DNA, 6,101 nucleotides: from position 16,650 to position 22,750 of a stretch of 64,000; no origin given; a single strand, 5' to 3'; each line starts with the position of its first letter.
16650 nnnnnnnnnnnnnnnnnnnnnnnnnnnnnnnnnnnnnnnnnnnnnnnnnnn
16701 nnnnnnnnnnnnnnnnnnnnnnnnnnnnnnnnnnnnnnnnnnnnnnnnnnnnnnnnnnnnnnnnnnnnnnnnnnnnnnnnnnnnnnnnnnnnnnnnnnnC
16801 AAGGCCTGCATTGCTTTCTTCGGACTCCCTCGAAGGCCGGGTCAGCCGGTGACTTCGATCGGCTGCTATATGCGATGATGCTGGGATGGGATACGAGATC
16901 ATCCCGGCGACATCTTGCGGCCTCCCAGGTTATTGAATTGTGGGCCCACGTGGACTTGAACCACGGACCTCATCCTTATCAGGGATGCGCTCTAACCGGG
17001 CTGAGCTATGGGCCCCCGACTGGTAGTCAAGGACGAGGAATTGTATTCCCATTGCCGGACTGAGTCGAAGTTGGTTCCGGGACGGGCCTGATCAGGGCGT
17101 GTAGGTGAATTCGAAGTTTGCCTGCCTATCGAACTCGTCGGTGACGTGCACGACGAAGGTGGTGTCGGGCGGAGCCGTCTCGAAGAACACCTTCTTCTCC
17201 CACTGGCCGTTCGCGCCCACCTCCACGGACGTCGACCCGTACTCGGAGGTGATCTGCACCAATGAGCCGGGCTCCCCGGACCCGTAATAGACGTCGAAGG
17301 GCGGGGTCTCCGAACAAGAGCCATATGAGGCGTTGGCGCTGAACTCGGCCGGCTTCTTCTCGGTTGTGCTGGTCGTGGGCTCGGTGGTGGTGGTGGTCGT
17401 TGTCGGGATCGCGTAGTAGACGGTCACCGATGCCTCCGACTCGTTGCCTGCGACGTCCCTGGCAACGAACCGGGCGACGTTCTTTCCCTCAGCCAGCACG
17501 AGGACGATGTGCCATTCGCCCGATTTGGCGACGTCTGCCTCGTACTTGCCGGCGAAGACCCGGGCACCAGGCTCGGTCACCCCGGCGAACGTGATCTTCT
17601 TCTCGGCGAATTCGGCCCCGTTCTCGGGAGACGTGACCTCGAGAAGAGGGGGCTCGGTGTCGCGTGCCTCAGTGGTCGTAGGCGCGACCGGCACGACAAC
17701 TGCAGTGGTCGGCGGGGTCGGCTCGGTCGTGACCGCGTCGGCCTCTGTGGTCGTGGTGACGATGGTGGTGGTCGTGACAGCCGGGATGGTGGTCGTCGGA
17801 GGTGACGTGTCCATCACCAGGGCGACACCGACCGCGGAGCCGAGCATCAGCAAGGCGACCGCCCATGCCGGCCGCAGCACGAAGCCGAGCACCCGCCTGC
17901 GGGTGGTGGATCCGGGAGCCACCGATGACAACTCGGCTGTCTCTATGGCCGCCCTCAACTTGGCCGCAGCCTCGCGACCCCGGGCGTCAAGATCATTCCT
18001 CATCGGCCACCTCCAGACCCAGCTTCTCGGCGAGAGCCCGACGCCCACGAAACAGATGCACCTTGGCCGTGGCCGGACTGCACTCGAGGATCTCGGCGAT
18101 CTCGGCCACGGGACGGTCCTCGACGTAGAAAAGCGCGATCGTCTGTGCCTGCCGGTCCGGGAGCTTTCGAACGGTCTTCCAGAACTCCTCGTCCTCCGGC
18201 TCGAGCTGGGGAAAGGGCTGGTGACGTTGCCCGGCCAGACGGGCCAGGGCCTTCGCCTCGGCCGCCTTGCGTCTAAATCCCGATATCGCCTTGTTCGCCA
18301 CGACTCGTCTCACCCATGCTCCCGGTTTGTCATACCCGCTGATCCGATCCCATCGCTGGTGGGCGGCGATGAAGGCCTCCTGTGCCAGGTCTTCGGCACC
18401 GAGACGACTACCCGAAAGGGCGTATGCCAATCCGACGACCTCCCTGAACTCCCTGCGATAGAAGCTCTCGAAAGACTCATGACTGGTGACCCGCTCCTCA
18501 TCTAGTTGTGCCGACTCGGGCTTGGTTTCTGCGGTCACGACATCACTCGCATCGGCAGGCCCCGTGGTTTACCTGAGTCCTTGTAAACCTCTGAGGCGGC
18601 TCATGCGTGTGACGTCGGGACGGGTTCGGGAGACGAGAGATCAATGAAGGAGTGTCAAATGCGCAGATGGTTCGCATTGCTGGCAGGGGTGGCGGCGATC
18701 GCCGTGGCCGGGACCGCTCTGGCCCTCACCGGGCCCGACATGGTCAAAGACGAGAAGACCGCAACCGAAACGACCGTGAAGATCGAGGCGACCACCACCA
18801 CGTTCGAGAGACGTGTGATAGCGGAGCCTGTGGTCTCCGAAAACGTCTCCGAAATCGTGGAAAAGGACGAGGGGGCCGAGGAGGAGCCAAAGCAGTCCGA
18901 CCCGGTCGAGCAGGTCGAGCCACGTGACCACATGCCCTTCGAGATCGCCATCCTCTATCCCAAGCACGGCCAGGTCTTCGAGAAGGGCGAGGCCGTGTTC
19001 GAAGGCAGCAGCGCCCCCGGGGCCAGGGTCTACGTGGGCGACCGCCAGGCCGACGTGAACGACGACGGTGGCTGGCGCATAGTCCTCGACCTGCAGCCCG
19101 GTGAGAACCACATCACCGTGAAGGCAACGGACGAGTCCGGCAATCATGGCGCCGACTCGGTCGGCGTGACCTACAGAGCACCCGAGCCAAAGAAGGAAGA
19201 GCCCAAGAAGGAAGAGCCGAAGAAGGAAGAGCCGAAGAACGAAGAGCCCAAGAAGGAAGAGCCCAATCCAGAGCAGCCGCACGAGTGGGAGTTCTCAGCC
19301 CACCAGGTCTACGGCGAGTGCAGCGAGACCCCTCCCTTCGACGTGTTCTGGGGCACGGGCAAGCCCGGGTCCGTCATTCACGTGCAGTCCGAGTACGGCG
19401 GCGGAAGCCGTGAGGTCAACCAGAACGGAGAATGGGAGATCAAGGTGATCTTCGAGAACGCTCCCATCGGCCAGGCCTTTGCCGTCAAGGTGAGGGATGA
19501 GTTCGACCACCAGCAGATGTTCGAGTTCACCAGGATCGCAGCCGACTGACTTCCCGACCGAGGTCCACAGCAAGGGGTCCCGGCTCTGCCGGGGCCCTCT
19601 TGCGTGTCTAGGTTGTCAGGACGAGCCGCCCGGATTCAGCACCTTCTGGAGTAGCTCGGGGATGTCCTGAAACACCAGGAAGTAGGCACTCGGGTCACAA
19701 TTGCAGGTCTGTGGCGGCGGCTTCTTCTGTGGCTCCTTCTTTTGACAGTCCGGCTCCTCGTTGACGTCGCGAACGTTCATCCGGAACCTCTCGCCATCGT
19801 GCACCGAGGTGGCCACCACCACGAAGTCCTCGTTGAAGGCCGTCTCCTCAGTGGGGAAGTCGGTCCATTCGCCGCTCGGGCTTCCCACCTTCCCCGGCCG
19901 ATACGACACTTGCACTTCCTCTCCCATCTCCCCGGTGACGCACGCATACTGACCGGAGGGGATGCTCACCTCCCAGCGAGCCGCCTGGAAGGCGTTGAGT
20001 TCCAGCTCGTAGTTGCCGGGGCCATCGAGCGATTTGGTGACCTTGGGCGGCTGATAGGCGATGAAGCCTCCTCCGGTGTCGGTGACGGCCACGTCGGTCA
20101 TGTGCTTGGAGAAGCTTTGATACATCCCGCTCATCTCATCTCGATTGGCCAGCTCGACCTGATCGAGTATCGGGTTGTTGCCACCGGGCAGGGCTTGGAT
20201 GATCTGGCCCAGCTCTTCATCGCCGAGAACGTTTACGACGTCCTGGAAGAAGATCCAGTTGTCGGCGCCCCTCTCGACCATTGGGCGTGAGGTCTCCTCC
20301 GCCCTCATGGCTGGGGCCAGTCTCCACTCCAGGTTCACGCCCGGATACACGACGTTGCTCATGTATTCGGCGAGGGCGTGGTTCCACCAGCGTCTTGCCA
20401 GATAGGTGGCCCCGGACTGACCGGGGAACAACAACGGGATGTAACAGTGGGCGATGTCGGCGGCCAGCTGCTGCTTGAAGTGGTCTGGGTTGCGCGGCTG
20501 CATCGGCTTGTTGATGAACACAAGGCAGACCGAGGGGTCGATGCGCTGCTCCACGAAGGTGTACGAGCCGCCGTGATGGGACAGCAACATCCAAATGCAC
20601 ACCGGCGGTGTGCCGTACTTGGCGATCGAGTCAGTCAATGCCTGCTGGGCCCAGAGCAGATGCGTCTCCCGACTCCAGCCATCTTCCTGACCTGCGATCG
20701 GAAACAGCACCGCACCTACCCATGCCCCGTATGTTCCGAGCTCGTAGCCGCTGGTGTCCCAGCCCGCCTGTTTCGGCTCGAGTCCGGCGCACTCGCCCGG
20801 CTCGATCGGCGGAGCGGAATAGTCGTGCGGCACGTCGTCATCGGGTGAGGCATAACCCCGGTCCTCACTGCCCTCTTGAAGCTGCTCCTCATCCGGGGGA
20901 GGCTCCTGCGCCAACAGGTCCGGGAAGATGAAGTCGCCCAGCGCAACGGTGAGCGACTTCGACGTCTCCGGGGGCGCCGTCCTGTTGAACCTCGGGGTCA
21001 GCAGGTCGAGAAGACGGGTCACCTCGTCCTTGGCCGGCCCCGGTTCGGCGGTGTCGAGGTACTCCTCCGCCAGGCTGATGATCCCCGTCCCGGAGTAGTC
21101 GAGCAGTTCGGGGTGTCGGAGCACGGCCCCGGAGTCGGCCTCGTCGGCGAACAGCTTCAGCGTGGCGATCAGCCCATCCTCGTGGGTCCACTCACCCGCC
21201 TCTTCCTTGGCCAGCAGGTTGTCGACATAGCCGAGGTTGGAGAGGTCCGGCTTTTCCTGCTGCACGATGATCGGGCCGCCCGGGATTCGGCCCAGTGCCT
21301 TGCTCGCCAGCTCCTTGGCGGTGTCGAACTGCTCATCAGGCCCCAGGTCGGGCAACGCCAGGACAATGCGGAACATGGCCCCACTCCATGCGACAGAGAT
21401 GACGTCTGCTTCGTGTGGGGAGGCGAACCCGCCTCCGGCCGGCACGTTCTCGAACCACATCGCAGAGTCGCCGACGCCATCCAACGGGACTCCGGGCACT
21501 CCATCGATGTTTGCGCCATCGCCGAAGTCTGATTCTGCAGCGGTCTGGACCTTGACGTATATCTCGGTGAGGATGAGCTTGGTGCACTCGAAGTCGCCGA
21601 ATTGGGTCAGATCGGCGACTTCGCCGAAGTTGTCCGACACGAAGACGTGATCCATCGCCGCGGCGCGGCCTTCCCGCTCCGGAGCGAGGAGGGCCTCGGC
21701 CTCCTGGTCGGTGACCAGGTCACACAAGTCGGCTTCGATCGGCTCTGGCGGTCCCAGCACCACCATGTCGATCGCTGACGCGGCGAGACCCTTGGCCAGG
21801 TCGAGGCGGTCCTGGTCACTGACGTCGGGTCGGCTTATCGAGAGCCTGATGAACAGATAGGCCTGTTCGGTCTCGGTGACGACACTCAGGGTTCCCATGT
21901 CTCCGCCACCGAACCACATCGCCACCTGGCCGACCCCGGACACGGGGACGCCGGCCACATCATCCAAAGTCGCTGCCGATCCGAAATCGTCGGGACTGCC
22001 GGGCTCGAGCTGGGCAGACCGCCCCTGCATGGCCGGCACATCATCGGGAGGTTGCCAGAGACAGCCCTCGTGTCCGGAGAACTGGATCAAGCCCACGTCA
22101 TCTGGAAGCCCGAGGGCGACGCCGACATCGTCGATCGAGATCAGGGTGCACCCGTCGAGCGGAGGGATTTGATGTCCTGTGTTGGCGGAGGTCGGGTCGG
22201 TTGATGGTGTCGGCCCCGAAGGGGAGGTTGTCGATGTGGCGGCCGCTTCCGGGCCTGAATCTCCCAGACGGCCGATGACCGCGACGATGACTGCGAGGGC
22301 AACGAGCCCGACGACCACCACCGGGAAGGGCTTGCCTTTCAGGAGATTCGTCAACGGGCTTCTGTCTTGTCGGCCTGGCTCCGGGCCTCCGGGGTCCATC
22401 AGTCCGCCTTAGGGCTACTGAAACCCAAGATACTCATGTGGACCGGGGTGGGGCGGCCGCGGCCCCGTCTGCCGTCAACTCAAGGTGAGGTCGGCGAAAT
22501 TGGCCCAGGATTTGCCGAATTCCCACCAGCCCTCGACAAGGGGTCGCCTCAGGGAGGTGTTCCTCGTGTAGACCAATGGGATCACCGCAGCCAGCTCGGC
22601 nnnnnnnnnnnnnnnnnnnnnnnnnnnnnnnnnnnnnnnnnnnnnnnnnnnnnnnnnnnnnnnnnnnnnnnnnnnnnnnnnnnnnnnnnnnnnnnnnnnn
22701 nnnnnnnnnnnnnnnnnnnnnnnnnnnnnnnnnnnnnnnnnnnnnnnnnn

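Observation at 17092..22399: ECF sigma/anti-sigma operon whose anti-sigma sensor module is duplicated as a divergently encoded secreted protein, next to a 927-aa membrane protein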

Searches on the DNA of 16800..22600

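Call 60: search_rna_families(source=window, start=16800, end=22600, threshold=evalue, max_evalue=1)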
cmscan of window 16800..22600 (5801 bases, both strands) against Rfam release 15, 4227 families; matches with E-value up to 1: 2.
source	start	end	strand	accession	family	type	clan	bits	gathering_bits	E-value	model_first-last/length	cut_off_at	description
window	16941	17015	-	RF00005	tRNA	Gene; tRNA;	CL00001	70.2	29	2.4e-14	1-71/71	no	tRNA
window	16940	17015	+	RF04354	Plastid-ycf2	Cis-reg;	-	30.8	65.7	0.0019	1-75/75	no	Plastid-ycf2 5UTR RNA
